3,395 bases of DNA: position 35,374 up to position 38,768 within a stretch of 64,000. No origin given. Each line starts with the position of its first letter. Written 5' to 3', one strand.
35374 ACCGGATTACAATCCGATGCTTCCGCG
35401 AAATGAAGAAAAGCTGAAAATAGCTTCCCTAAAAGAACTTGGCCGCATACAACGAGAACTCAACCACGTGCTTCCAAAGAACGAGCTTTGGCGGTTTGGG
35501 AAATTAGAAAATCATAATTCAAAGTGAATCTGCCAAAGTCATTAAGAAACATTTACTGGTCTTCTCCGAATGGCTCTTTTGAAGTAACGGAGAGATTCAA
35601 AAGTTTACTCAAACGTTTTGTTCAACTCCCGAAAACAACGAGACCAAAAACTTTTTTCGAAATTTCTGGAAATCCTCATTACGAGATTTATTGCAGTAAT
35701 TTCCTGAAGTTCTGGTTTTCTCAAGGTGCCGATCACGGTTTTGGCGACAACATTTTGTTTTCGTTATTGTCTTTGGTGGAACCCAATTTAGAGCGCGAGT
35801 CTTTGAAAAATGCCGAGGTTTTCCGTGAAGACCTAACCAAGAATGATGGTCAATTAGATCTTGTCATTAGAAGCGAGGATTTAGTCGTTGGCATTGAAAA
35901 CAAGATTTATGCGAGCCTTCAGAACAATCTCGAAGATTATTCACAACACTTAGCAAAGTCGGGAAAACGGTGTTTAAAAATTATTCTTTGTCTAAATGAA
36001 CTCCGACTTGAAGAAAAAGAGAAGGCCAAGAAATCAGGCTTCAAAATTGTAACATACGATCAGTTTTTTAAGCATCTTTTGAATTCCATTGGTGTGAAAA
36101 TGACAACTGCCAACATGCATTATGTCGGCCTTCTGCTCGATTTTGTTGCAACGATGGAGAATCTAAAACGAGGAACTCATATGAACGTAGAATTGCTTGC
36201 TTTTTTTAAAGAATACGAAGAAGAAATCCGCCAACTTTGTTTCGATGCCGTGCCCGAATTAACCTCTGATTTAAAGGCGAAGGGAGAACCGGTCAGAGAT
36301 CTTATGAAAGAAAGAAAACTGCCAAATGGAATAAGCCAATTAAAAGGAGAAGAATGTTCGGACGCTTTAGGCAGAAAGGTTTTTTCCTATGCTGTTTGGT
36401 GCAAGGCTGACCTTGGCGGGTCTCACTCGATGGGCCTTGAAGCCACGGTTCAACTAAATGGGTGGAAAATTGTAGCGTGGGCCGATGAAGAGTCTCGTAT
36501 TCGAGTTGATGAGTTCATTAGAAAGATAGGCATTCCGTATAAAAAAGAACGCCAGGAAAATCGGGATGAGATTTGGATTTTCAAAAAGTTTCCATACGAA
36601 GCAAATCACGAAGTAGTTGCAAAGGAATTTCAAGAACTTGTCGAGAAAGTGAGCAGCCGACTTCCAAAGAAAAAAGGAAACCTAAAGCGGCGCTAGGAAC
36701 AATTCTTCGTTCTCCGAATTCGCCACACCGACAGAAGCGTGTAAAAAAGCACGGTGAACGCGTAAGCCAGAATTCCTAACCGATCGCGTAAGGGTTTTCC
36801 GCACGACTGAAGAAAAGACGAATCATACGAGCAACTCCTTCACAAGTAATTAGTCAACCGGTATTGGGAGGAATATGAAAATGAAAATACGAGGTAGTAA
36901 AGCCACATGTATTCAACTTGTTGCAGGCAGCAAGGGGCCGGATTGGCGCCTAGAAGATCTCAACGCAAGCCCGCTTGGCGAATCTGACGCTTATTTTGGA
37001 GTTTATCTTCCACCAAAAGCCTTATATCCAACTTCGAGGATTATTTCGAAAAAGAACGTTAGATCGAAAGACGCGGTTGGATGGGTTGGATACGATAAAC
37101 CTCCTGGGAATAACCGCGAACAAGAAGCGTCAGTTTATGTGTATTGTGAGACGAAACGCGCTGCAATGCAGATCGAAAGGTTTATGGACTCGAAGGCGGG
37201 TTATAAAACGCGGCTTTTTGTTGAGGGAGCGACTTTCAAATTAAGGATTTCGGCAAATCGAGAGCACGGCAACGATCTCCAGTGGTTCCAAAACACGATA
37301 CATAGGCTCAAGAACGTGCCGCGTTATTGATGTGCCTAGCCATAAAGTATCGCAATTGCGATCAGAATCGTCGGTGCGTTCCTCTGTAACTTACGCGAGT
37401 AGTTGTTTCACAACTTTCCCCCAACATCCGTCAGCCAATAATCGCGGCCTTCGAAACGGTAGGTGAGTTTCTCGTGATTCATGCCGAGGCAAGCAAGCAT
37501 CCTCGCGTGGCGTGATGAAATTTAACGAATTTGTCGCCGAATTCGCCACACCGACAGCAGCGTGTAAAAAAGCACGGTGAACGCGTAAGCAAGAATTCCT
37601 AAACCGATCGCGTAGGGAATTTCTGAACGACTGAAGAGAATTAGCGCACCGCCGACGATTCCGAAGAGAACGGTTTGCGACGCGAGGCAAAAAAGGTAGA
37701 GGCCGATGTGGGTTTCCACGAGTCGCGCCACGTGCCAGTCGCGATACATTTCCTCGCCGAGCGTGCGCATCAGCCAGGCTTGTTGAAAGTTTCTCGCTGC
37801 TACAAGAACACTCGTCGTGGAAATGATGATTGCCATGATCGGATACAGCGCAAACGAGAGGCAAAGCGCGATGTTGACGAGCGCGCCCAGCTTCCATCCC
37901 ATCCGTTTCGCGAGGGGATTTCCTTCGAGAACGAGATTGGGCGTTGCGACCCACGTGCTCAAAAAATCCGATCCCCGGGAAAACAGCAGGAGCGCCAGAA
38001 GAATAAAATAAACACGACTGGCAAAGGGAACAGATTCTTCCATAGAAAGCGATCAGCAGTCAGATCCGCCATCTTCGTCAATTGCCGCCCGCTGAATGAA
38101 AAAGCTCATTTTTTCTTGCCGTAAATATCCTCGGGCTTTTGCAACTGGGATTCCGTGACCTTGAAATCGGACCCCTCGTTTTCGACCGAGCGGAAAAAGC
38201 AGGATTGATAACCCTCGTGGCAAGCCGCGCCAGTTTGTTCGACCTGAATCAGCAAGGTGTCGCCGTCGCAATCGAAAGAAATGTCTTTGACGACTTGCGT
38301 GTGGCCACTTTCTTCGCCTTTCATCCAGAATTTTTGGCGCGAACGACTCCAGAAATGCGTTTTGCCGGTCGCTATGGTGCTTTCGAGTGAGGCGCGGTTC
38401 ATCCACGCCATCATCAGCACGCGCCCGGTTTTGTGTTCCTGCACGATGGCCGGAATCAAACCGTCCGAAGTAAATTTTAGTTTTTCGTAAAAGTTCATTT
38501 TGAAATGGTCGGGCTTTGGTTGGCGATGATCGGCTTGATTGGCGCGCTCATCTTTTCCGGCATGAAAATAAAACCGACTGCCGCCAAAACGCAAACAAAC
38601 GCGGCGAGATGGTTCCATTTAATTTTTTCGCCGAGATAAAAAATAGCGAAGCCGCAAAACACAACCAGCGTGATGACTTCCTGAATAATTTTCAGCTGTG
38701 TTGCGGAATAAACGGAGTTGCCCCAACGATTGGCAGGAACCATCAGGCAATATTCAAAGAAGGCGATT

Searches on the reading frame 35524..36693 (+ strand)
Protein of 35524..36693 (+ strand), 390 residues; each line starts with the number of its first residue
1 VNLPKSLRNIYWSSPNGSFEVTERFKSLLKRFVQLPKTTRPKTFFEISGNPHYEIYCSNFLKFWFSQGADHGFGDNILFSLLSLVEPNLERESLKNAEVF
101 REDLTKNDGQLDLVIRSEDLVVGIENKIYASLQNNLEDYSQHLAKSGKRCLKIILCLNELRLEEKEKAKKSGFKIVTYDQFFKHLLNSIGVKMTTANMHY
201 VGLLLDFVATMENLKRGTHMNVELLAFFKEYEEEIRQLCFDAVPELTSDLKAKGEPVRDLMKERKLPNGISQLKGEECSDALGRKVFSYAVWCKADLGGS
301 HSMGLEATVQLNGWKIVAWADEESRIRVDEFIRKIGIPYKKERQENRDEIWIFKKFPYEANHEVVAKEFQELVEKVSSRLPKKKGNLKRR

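Call 89: search_protein_families(library=pfam, proteins=[window:35524-36693:+], max_evalue=0.001)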
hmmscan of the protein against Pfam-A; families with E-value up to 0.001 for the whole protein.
window:35524-36693:+ (390 aa): 1 family
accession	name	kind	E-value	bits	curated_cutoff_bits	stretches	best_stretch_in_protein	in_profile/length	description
PF14281.12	PDDEXK_4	-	4.1e-17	63.2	22.3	1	44-189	3-164/183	PD-(D/E)XK nuclease superfamily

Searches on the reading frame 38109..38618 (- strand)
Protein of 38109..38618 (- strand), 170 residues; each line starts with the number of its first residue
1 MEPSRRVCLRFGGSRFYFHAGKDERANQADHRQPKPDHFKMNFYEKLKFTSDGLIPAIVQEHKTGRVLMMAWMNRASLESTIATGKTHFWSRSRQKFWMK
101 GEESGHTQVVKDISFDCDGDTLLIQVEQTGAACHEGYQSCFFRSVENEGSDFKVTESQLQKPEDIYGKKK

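Call 89: search_protein_families(library=pfam, proteins=[window:38109-38618:-], max_evalue=0.001)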
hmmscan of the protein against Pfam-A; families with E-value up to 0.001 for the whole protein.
window:38109-38618:- (170 aa): 1 family
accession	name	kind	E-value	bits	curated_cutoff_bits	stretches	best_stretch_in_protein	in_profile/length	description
PF01502.23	PRA-CH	-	1.1e-35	121.8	27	1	69-142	1-74/74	Phosphoribosyl-AMP cyclohydrolase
